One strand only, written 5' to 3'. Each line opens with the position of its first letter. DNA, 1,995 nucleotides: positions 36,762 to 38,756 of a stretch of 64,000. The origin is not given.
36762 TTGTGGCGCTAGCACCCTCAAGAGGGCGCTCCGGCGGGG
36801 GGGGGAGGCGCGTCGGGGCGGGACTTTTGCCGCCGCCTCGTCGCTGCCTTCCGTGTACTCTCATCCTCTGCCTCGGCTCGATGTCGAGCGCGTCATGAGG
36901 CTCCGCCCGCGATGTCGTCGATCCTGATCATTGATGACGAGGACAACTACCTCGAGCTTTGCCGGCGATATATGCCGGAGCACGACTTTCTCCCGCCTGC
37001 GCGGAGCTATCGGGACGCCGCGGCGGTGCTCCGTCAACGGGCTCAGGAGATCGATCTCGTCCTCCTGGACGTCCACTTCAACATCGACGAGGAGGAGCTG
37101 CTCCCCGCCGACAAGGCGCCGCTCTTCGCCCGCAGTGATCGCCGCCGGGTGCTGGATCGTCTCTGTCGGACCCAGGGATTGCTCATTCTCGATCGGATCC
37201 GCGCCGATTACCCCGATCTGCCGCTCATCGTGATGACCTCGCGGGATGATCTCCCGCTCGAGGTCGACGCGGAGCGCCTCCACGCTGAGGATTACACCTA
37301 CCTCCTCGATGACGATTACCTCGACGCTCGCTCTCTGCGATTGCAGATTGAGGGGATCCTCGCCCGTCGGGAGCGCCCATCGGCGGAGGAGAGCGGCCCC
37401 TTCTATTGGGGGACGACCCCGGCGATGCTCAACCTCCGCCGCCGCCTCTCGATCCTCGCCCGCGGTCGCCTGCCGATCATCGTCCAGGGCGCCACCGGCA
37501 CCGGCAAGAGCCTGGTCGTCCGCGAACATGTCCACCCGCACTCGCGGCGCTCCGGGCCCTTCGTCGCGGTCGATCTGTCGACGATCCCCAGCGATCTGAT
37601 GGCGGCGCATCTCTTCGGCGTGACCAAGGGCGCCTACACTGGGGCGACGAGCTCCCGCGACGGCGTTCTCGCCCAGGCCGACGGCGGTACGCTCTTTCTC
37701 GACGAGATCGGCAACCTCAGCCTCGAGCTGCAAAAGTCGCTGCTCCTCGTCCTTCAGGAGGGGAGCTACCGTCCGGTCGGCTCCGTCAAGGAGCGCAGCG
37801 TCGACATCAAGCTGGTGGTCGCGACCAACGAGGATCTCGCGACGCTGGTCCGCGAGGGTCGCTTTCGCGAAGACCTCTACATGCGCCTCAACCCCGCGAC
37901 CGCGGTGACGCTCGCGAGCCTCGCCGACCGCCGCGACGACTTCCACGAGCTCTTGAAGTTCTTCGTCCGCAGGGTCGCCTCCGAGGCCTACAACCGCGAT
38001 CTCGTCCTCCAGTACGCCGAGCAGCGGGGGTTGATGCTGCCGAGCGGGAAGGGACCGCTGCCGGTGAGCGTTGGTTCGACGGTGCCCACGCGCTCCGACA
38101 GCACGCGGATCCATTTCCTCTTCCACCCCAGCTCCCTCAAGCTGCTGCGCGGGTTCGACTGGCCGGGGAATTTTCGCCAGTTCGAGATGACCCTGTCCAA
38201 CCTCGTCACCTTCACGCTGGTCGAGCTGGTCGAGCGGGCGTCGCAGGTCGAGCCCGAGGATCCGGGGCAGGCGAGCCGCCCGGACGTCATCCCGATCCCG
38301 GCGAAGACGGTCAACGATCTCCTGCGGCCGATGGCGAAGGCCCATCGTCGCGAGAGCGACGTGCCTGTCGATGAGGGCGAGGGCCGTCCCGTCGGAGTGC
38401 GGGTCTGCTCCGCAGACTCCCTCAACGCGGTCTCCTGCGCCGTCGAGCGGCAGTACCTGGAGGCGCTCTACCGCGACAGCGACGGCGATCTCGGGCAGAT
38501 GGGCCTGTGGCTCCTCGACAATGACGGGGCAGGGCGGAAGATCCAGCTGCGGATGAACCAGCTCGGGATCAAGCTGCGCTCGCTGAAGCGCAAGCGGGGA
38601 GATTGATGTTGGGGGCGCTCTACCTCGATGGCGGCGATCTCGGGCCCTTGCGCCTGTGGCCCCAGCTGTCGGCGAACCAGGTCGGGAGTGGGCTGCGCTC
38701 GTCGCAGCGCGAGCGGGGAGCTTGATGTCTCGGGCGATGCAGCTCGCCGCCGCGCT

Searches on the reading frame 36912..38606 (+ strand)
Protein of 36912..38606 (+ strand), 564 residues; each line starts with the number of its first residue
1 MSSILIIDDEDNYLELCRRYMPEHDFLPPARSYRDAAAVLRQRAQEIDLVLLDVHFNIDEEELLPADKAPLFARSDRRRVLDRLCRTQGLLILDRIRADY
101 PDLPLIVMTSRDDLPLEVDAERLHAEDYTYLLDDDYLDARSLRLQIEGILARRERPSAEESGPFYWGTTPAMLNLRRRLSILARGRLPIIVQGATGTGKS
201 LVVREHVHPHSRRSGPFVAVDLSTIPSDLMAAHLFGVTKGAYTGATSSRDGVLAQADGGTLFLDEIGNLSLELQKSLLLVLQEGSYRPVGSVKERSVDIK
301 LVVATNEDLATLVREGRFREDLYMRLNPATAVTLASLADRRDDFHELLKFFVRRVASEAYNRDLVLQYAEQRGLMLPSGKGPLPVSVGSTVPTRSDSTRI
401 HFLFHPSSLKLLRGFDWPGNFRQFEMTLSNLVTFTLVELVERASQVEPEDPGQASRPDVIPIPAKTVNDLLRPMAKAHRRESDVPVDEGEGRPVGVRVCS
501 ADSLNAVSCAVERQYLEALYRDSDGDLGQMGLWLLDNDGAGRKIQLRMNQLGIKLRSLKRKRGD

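Call 5: search_protein_families(library=pfam, proteins=[window:36912-38606:+], max_evalue=0.01)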
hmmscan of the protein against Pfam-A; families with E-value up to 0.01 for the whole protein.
window:36912-38606:+ (564 aa): 7 families
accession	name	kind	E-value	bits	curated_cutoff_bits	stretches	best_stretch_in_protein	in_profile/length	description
PF00158.32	Sigma54_activat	-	9.1e-54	182.1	20.2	1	167-328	3-164/168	Sigma-54 interaction domain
PF14532.12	Sigma54_activ_2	-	6.9e-17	62.4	25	1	167-328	2-130/138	Sigma-54 interaction domain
PF00072.30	Response_reg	-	9.2e-08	32.7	30.2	0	86-128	54-96/111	Response regulator receiver domain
PF07728.20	AAA_5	-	6.9e-07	29.8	22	1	189-305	2-121/139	AAA domain (dynein-related subfamily)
PF25601.1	AAA_lid_14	-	6.3e-05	23.2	27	1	404-436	29-61/87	AAA+ ATPase lid domain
PF20030.5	bpMoxR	-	0.0024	17.4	27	1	186-307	31-145/205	MoxR domain in the MoxR-vWA-beta-propeller ternary systems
PF01078.27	Mg_chelatase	-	0.0031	17.4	20.3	0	244-278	93-127/207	Magnesium chelatase, subunit ChlI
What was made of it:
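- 36912..38606 (+): NtrC-family sigma-54-dependent response-regulator gene (564 aa). Its stop TGA is at 38604-38606. Pfam Sigma54_activat E=9e-54 and Response_reg 32.7 bits (call 5).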

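Call 20: find_encoding_contigs(protein=window:36912-38606:+, flank=3000, max_places=6)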
Protein window:36912-38606:+ (564 aa): 1 contig read that carries it; 1 place shown.
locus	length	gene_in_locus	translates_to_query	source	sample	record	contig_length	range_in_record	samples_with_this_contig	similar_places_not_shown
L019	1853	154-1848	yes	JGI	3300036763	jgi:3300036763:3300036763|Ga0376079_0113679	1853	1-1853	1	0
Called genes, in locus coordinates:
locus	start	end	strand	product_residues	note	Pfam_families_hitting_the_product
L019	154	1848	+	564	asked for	PF00072:Response_reg (faint), PF00158:Sigma54_activat, PF14532:Sigma54_activ_2, PF07728:AAA_5 (weak)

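Call 23: list_cluster_members(proteins=[window:36912-38606:+, window:38606-38725:+, window:38725-41661:+])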
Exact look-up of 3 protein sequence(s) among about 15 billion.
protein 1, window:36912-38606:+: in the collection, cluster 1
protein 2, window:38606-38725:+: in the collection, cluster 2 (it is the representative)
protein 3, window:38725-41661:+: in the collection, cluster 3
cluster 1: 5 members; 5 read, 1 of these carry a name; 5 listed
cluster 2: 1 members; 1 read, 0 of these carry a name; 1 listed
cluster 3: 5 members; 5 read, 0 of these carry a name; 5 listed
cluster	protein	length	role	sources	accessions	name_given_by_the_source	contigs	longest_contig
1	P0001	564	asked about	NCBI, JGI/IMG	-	two-component system nitrogen regulation response regulator GlnG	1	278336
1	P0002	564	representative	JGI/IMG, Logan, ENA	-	-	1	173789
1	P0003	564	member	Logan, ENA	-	-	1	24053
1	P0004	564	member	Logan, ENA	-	-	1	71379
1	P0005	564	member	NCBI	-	-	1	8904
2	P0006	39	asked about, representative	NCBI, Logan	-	-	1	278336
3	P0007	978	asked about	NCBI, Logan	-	-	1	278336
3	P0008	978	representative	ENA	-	-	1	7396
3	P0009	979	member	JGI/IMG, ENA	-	-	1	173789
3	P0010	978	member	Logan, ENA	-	-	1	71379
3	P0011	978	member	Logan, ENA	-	-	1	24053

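Call 24: find_encoding_contigs(protein=P0002, flank=1500, max_places=3)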
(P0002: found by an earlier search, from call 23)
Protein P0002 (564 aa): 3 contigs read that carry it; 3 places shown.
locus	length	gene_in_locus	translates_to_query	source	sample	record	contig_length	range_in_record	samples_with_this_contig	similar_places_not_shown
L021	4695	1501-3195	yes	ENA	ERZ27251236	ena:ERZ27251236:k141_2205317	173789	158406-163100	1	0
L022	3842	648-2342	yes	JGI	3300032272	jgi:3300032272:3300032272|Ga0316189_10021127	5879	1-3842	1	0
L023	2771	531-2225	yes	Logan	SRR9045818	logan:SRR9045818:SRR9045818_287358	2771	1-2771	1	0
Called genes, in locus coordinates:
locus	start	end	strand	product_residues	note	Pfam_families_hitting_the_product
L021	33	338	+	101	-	-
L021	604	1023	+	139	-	-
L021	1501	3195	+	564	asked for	PF00072:Response_reg (faint), PF00158:Sigma54_activat, PF14532:Sigma54_activ_2, PF07728:AAA_5 (weak)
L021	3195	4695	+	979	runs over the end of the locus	PF14559:TPR_19 (faint), PF00515:TPR_1 (faint), PF07719:TPR_2 (faint), PF13181:TPR_8 (faint), PF13414:TPR_11 (faint), PF13428:TPR_14 (faint), PF13174:TPR_6 (faint), PF13432:TPR_16 (weak), +2 more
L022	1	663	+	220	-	?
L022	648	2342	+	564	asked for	PF00072:Response_reg (faint), PF00158:Sigma54_activat, PF14532:Sigma54_activ_2, PF07728:AAA_5 (weak)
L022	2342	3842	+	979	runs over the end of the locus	PF14559:TPR_19 (faint), PF00515:TPR_1 (faint), PF07719:TPR_2 (faint), PF13181:TPR_8 (faint), PF13414:TPR_11 (faint), PF13428:TPR_14 (faint), PF13174:TPR_6 (faint), PF13432:TPR_16 (weak), +2 more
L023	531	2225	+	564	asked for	PF00072:Response_reg (faint), PF00158:Sigma54_activat, PF14532:Sigma54_activ_2, PF07728:AAA_5 (weak)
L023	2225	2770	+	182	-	?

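Call 25: find_encoding_contigs(protein=P0003, flank=1500, max_places=3)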
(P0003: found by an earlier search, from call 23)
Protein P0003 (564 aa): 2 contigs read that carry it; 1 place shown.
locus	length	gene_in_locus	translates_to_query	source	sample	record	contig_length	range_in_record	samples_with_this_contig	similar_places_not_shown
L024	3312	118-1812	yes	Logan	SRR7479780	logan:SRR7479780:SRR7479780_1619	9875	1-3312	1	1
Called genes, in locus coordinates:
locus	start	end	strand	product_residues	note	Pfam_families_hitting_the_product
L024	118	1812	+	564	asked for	PF00072:Response_reg (faint), PF00158:Sigma54_activat, PF14532:Sigma54_activ_2, PF07728:AAA_5 (weak)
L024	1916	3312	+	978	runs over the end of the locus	PF00515:TPR_1 (faint), PF07719:TPR_2 (faint), PF13181:TPR_8 (faint), PF13414:TPR_11 (faint), PF13424:TPR_12 (faint), PF13428:TPR_14 (faint), PF13431:TPR_17 (faint), PF13432:TPR_16 (weak), +4 more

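Call 26: find_encoding_contigs(protein=P0004, flank=1500, max_places=3)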
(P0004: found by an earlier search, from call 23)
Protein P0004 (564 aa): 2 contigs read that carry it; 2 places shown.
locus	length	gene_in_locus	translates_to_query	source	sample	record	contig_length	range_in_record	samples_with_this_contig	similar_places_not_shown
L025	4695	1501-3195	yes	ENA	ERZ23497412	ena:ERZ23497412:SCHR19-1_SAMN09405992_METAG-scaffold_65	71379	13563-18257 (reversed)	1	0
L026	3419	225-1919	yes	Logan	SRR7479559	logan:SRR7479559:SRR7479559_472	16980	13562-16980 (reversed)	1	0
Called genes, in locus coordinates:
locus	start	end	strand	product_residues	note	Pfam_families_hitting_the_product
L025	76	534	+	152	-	-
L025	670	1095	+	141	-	-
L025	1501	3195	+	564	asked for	PF00072:Response_reg (faint), PF00158:Sigma54_activat, PF14532:Sigma54_activ_2, PF07728:AAA_5 (weak)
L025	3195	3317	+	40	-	-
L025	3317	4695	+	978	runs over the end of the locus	PF00515:TPR_1 (faint), PF07719:TPR_2 (faint), PF13181:TPR_8 (faint), PF13414:TPR_11 (faint), PF13424:TPR_12 (faint), PF13428:TPR_14 (faint), PF14559:TPR_19 (faint), PF13432:TPR_16 (weak), +3 more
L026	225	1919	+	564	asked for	PF00072:Response_reg (faint), PF00158:Sigma54_activat, PF14532:Sigma54_activ_2, PF07728:AAA_5 (weak)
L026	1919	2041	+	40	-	-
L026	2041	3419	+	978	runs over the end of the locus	PF00515:TPR_1 (faint), PF07719:TPR_2 (faint), PF13181:TPR_8 (faint), PF13414:TPR_11 (faint), PF13424:TPR_12 (faint), PF13428:TPR_14 (faint), PF14559:TPR_19 (faint), PF13432:TPR_16 (weak), +3 more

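Call 27: find_encoding_contigs(protein=P0005, flank=1500, max_places=3)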
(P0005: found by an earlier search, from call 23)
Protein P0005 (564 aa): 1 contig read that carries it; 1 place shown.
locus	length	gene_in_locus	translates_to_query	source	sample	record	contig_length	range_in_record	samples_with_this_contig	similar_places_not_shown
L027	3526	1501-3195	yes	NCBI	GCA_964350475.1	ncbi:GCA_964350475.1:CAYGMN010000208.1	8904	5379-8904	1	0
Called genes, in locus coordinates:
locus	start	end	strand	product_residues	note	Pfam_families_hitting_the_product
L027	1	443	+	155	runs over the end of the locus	-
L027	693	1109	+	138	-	-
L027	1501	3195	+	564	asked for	PF00072:Response_reg (faint), PF00158:Sigma54_activat, PF14532:Sigma54_activ_2, PF07728:AAA_5 (weak)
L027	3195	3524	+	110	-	?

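Call 37: find_encoding_contigs(protein=P0004, flank=10000, max_places=1)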
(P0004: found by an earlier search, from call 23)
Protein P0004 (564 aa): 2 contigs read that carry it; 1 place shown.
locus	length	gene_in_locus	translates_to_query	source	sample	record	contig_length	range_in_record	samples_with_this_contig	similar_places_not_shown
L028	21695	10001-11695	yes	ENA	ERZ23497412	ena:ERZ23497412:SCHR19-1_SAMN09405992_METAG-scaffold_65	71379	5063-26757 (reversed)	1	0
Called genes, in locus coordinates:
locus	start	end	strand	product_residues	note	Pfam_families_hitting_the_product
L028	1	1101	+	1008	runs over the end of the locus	PF13432:TPR_16 (faint), PF07719:TPR_2 (faint)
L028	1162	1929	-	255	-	PF00814:TsaD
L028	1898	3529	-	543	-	PF02163:Peptidase_M50, PF00595:PDZ (weak), PF13180:PDZ_2 (weak), PF17820:PDZ_6, PF13180:PDZ_2, PF17820:PDZ_6, PF13180:PDZ_2, PF17820:PDZ_6, +5 more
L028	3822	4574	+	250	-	PF07691:PA14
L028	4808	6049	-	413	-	-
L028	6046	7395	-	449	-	PF00202:Aminotran_3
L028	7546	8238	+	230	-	-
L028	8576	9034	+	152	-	-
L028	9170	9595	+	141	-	-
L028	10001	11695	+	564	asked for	PF00072:Response_reg (faint), PF00158:Sigma54_activat, PF14532:Sigma54_activ_2, PF07728:AAA_5 (weak)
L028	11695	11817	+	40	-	-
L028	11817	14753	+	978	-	PF00515:TPR_1 (faint), PF07719:TPR_2 (faint), PF13181:TPR_8 (faint), PF13414:TPR_11 (faint), PF13424:TPR_12 (faint), PF13428:TPR_14 (faint), PF14559:TPR_19 (faint), PF13432:TPR_16 (weak), +3 more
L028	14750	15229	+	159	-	-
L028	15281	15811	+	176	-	PF03061:4HBT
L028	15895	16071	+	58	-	-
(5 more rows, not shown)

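Call 38: find_encoding_contigs(protein=P0002, flank=10000, max_places=1)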
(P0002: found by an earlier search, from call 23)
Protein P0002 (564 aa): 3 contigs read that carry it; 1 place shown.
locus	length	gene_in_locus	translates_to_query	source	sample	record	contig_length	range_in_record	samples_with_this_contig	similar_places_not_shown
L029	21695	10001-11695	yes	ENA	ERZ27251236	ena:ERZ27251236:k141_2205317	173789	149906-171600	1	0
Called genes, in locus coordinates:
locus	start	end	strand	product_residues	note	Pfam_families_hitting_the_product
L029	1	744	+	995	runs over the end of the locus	PF14559:TPR_19 (faint), PF13432:TPR_16 (faint), PF07719:TPR_2 (faint)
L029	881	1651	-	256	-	PF00814:TsaD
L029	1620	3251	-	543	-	PF02163:Peptidase_M50, PF00595:PDZ (weak), PF13180:PDZ_2 (weak), PF17820:PDZ_6, PF13180:PDZ_2 (weak), PF17820:PDZ_6, PF00595:PDZ, PF17820:PDZ_6, +4 more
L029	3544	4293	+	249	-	PF07691:PA14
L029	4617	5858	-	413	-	-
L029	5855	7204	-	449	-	PF00202:Aminotran_3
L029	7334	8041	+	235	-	-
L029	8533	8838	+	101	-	-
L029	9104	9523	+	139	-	-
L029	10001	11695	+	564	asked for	PF00072:Response_reg (faint), PF00158:Sigma54_activat, PF14532:Sigma54_activ_2, PF07728:AAA_5 (weak)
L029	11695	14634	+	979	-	PF14559:TPR_19 (faint), PF00515:TPR_1 (faint), PF07719:TPR_2 (faint), PF13181:TPR_8 (faint), PF13414:TPR_11 (faint), PF13428:TPR_14 (faint), PF13174:TPR_6 (faint), PF13432:TPR_16 (weak), +2 more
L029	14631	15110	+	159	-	-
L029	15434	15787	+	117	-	PF03061:4HBT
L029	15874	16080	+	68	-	-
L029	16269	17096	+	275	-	-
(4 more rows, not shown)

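Call 50: search_protein_families(library=ncbifam, proteins=[window:36912-38603:+], max_evalue=0.1)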
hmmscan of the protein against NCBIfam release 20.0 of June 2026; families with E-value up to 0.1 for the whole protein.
window:36912-38603:+ (564 aa): 33 families (the best 25 are shown)
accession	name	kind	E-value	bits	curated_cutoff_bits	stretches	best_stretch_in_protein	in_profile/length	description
TIGR01818.1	ntrC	equivalog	4.4e-69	233.5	558.6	1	86-359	54-329/463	nitrogen regulation protein NR(I)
NF038308.1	RNA_repair_RtcR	equivalog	2.2e-67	228.1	650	1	170-365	187-385/530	RNA repair transcriptional activator RtcR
NF008469.0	PRK11361.1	equivalog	9.5e-57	192.7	714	1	83-359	57-338/461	acetoacetate metabolism transcriptional regulator AtoC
NF003451.0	PRK05022.1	equivalog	1.5e-56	192.2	476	1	165-374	192-400/512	nitric oxide reductase transcriptional regulator NorR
NF008176.1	PRK10923.1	equivalog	1.3e-55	188.8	620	1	83-359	56-333/469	nitrogen regulation protein NR(I)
NF041946.1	LuxO_transreg_Vib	equivalog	2.1e-55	188.4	800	1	83-352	49-321/463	quorum-sensing sigma-54 dependent transcriptional regulator LuxO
TIGR01817.1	nifA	equivalog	5.6e-53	180.5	528.85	1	162-367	195-398/534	nif-specific transcriptional activator NifA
NF007689.0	PRK10365.1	equivalog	1.6e-51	175.5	760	1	83-369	58-342/441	sigma-54-dependent response regulator transcription factor ZraR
NF041552.1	TF_PrdR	equivalog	5.8e-51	173.5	795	1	182-359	286-462/577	sigma-54 dependent transcriptional regulator PrdR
NF041906.1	V4R_TF_MobR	exception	3.1e-50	171.2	999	1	183-362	252-429/544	phenol degradation transcriptional regulator MobR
TIGR02915.1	PEP_resp_reg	equivalog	3.8e-49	167.7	502.6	1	87-361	58-336/445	PEP-CTERM-box response regulator transcription factor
NF011695.0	PRK15115.1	equivalog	1.2e-48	166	763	1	84-357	60-328/445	two-component system response regulator GlrR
NF051870.1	NAssimRespRegNtrX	equivalog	1.7e-46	159.1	600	1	86-358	59-329/452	nitrogen assimilation response regulator NtrX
TIGR02974.1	phageshock_pspF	equivalog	2.4e-46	158.5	443.55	1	167-368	3-202/336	phage shock protein operon transcriptional activator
TIGR02329.1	propionate_PrpR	equivalog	4.6e-45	154.2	499.2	1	167-367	216-406/526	propionate catabolism operon regulatory protein PrpR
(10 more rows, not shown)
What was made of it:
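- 36912..38606 (+): NCBIfam ntrC-like hits fall below the equivalog cut-offs (call 50).
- On NtrC-family sigma-54 activator: Below every NCBIfam equivalog cut-off (call 50).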

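Call 52: find_encoding_contigs(protein=P0008, flank=2500, max_places=3)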
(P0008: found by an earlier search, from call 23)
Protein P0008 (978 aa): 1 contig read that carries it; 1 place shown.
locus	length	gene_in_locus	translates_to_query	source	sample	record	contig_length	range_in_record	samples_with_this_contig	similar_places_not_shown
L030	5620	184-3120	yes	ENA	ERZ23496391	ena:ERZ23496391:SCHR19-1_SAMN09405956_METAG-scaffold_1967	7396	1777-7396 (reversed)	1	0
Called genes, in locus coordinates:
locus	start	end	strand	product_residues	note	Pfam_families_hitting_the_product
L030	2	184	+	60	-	?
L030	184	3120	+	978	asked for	PF00515:TPR_1 (faint), PF07719:TPR_2 (faint), PF13181:TPR_8 (faint), PF13414:TPR_11 (faint), PF13424:TPR_12 (faint), PF13428:TPR_14 (faint), PF14559:TPR_19 (faint), PF13432:TPR_16 (weak), +3 more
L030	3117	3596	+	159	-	-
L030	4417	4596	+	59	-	-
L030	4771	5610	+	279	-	-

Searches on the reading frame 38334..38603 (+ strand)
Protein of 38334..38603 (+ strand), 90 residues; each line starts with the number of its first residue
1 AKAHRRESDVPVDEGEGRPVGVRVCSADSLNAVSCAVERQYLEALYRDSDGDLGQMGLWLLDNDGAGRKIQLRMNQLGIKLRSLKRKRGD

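Call 33: search_protein_families(library=pfam, proteins=[window:38334-38603:+], max_evalue=10)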
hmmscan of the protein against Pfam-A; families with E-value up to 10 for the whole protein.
window:38334-38603:+ (90 aa): 0 families
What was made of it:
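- No family hit was found (call 33).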

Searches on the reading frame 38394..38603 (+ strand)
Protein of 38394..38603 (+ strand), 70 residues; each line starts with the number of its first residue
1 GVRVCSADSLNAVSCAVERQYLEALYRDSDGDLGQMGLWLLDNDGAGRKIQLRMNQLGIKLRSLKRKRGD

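Call 48: search_solved_structures(query=A3, max_evalue=10, show_alignments=2)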
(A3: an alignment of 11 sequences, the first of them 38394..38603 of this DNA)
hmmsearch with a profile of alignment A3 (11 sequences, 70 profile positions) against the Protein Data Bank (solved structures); distinct sequences matched with E-value up to 10: 11.
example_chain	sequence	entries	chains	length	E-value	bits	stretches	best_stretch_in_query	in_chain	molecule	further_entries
6m10_A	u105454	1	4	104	0.16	15.3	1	9-49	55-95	Putative Fis-like DNA-binding protein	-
8v5c_A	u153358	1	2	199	0.19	15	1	24-68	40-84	Invasin IpaD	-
8v7s_A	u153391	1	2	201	0.19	15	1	24-68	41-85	Invasin IpaD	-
2j0n_A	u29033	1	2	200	0.2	15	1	24-68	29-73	INVASIN IPAD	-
4d3e_D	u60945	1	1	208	0.21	14.9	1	24-68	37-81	INVASIN IPAD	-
2jaa_A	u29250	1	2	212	0.22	14.8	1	24-68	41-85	INVASIN IPAD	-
8v5e_A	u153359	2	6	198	0.26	14.6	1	25-68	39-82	Invasin IpaD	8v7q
3r9v_A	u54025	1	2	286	0.38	14.1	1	24-68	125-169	Invasin ipaD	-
5vxj_A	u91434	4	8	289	0.39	14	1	24-68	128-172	Invasin IpaD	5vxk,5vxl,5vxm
2j0o_A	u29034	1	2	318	0.47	13.8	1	24-68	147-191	INVASIN IPAD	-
3kkd_A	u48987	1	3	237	0.61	13.4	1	21-52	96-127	transcriptional regulator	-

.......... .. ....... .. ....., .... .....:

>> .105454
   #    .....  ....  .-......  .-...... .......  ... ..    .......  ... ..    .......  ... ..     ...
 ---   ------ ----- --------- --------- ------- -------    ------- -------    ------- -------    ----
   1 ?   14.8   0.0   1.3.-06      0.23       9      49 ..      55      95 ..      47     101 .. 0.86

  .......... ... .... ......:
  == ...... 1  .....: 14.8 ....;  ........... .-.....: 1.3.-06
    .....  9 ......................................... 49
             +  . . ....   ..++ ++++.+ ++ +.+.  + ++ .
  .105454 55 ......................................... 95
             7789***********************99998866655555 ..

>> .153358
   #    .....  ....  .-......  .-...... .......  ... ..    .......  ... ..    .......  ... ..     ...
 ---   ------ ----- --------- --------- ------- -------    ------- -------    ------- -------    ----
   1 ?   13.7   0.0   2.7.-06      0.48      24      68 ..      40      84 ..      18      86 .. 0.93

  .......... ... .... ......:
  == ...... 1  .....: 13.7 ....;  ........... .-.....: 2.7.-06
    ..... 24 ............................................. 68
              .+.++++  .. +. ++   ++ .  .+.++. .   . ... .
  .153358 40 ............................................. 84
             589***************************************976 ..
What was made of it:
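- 38514..38543 (+): The ten parental codons (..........) missing from every copy. By weak analogy with Fis they cover the end of the first HTH helix, the turn, and the start of the recognition helix. The Fis-like alignment has E=0.16 (call 48), so the helix assignment is inference.
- On Fis-type HTH (Pfam HTH_8) for the duplicated regulator tail: In a profile search of PDB the top hit is a Fis-like protein aligned at the right place, but E=0.16 (call 48).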
